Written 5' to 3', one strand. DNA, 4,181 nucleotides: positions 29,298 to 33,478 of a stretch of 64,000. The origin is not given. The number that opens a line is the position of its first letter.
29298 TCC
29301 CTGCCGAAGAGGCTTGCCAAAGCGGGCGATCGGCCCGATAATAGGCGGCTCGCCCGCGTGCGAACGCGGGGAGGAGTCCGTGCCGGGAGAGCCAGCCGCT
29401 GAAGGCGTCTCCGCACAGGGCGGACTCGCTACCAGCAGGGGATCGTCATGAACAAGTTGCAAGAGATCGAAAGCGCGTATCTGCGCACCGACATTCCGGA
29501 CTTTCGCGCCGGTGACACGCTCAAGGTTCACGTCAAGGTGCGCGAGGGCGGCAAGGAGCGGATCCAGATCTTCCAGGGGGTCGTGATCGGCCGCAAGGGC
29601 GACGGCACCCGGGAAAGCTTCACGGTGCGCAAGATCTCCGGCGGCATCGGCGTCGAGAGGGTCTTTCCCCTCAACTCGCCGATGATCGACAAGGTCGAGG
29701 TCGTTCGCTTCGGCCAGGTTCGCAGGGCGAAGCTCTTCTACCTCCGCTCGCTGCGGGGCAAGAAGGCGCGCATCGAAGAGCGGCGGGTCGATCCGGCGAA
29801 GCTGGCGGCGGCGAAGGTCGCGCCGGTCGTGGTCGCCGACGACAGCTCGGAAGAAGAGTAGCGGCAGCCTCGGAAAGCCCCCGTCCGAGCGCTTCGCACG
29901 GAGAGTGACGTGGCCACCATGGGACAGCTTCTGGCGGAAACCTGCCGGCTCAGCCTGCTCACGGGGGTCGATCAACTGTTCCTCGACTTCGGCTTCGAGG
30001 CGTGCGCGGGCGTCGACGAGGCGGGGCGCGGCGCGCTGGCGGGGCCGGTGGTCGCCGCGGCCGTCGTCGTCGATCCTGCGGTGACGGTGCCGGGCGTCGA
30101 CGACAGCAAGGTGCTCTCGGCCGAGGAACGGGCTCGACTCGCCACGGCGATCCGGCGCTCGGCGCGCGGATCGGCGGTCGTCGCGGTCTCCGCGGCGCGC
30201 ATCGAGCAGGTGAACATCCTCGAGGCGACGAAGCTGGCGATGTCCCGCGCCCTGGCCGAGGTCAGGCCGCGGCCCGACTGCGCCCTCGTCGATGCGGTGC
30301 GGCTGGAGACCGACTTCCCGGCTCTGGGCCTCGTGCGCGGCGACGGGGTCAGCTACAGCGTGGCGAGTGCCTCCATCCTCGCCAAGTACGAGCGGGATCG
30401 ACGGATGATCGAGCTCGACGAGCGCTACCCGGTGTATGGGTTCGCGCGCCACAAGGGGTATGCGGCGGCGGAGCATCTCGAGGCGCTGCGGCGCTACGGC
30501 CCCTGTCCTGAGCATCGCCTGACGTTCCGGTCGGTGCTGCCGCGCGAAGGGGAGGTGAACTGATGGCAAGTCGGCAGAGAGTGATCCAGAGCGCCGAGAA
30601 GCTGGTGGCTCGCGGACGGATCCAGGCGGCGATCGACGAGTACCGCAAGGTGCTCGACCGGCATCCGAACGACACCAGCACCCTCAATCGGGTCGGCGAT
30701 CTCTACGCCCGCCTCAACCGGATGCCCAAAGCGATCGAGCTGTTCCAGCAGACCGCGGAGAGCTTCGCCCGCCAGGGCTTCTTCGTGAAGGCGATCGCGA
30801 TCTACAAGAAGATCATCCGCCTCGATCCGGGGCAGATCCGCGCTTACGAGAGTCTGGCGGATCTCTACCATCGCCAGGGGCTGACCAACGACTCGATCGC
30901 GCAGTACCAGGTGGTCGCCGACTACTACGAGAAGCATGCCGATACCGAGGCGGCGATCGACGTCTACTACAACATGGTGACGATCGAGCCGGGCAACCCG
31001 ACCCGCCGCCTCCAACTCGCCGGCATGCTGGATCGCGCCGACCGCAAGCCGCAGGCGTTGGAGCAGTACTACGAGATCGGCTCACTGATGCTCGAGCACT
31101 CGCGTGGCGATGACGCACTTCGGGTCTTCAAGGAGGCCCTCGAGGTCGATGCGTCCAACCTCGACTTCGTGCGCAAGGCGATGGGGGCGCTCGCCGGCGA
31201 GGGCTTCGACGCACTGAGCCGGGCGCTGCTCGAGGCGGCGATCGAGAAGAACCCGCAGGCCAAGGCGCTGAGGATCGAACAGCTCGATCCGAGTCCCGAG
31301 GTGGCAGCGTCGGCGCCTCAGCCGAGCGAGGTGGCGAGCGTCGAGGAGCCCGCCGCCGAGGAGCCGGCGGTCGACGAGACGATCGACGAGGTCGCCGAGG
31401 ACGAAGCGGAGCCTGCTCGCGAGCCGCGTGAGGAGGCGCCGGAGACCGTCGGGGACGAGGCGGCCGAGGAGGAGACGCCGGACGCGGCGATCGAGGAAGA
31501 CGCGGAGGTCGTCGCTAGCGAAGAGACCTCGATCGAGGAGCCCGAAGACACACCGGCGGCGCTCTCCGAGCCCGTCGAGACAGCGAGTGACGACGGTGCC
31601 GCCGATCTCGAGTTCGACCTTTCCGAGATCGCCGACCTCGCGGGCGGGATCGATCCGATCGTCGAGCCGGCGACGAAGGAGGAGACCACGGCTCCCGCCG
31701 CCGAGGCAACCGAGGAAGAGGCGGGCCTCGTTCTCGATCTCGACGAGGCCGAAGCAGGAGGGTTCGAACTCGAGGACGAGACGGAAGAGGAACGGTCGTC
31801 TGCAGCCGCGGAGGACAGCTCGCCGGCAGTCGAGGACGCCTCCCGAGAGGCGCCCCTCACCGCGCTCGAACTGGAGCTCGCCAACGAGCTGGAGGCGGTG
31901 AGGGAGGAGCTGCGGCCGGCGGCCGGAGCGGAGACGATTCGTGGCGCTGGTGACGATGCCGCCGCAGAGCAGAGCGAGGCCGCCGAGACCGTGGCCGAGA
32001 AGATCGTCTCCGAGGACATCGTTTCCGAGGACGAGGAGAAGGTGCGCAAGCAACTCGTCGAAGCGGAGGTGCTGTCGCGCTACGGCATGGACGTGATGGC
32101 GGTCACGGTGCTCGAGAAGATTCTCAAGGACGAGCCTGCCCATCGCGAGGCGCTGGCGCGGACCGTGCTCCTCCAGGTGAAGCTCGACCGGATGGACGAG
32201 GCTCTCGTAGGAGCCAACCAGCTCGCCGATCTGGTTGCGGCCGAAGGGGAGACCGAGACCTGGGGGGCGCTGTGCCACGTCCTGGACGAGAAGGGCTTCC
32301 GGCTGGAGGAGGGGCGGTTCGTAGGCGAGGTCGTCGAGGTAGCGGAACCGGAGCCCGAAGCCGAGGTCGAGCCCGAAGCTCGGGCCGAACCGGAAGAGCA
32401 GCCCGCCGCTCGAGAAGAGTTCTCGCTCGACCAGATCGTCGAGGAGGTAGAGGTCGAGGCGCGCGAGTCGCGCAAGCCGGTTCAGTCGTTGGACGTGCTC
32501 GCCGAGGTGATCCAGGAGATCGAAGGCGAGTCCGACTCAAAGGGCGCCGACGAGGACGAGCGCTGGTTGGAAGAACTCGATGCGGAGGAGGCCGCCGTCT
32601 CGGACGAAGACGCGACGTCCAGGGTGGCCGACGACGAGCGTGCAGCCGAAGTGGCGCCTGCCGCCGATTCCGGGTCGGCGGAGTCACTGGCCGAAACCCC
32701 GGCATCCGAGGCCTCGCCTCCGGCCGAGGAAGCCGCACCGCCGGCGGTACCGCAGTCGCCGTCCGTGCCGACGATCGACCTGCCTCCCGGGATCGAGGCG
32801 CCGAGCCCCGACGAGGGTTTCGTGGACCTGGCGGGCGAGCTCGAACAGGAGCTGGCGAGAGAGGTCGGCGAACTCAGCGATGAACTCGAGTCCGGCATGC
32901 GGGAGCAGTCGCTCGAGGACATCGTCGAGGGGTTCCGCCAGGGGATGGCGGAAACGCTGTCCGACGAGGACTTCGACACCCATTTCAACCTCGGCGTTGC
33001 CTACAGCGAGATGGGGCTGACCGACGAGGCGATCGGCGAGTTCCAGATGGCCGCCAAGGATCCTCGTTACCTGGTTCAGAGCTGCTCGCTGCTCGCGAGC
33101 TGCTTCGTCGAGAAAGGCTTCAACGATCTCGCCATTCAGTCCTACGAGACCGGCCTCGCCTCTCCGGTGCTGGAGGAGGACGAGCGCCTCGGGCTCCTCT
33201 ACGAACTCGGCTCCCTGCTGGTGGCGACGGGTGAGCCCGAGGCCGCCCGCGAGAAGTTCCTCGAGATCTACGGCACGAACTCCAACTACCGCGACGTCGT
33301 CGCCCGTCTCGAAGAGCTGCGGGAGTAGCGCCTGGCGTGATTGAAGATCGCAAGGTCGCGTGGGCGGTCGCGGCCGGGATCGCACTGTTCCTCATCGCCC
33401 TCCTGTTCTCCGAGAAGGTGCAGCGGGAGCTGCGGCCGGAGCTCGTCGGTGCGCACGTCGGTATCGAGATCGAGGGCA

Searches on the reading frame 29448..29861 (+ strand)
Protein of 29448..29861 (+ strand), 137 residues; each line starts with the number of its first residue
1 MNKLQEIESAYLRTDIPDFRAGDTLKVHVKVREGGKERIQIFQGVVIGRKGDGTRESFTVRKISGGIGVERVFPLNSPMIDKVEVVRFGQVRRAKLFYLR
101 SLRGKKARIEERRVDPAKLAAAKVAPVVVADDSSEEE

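Call 17: search_protein_families(library=pfam, proteins=[window:29448-29861:+], max_evalue=0.01)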
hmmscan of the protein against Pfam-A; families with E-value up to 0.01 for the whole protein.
window:29448-29861:+ (137 aa): 1 family
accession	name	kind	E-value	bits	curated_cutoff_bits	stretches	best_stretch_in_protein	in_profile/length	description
PF01245.26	Ribosomal_L19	-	1.1e-48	164.2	22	1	4-112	3-111/111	Ribosomal protein L19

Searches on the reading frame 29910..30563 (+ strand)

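Call 17: search_protein_families(library=pfam, proteins=[window:29910-30563:+], max_evalue=0.01)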
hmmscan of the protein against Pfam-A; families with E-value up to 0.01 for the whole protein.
window:29910-30563:+ (217 aa): 1 family
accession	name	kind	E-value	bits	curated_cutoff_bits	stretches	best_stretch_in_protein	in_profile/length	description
PF01351.25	RNase_HII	-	1.2e-36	127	25.8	1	33-207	1-197/199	Ribonuclease HII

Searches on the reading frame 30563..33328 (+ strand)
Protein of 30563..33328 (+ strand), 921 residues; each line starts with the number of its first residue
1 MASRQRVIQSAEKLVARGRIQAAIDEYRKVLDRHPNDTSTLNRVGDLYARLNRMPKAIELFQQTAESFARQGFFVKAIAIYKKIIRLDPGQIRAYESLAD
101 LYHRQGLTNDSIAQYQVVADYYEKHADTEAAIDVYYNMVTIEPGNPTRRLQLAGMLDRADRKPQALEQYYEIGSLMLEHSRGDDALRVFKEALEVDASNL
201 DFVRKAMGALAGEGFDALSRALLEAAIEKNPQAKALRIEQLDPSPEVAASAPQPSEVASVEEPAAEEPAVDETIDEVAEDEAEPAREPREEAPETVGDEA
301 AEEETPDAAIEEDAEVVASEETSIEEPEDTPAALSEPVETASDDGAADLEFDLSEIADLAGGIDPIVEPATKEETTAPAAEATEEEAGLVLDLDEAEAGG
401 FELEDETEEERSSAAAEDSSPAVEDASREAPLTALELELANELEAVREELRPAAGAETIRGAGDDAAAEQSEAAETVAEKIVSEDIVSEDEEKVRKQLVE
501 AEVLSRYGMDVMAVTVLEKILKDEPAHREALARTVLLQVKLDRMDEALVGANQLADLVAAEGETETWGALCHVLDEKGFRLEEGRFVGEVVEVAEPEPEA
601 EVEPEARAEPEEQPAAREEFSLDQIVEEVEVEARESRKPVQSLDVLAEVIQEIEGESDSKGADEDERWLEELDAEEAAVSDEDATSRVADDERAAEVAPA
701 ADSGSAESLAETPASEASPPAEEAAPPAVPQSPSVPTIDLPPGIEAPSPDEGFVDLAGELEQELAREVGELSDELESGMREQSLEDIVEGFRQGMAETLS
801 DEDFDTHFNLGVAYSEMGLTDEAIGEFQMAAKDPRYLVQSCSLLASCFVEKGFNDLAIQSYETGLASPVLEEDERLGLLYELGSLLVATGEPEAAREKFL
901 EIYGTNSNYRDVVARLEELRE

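Call 58: search_protein_families(library=pfam, proteins=[window:30563-33328:+], max_evalue=0.00001)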
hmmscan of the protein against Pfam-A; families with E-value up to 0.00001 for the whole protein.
window:30563-33328:+ (921 aa): 13 families
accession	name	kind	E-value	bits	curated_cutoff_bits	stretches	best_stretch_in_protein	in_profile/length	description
PF14559.12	TPR_19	-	2.8e-20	72.8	25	0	14-67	1-54/68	Tetratricopeptide repeat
PF13428.12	TPR_14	-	5.2e-18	64.2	23.5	0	59-101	2-44/44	Tetratricopeptide repeat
PF13432.12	TPR_16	-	4.9e-17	62.5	32.7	0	14-63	7-56/65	Tetratricopeptide repeat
PF07719.23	TPR_2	-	1.3e-16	59.7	27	0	805-831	2-28/34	Tetratricopeptide repeat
PF13414.12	TPR_11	-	6.7e-16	58.2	26.8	0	70-106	6-42/42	TPR repeat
PF13424.12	TPR_12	-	3.7e-14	53.1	30.1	0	17-66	23-73/77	Tetratricopeptide repeat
PF13431.12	TPR_17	-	4.2e-13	48.9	24.4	0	81-111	2-32/34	Tetratricopeptide repeat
PF00515.34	TPR_1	-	1.5e-12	47.2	27.8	0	805-830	2-27/34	Tetratricopeptide repeat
PF13181.12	TPR_8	-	1.4e-11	44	25.7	0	806-824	3-21/34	Tetratricopeptide repeat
PF13176.12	TPR_7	-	8.5e-10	38.4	27.9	0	41-63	2-24/36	Tetratricopeptide repeat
PF25064.1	ARM_TT21_5th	-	9.6e-08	32.8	27.8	0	17-69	14-66/117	TT21 fifth ARM repeats domain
PF13174.12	TPR_6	-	1.6e-07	31.9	26.3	0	807-832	3-28/33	Tetratricopeptide repeat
PF24575.1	TPR_Slam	-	1.2e-06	29.3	35.2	0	90-168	26-103/104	Surface lipoprotein assembly modifier, N-terminal TPR repeats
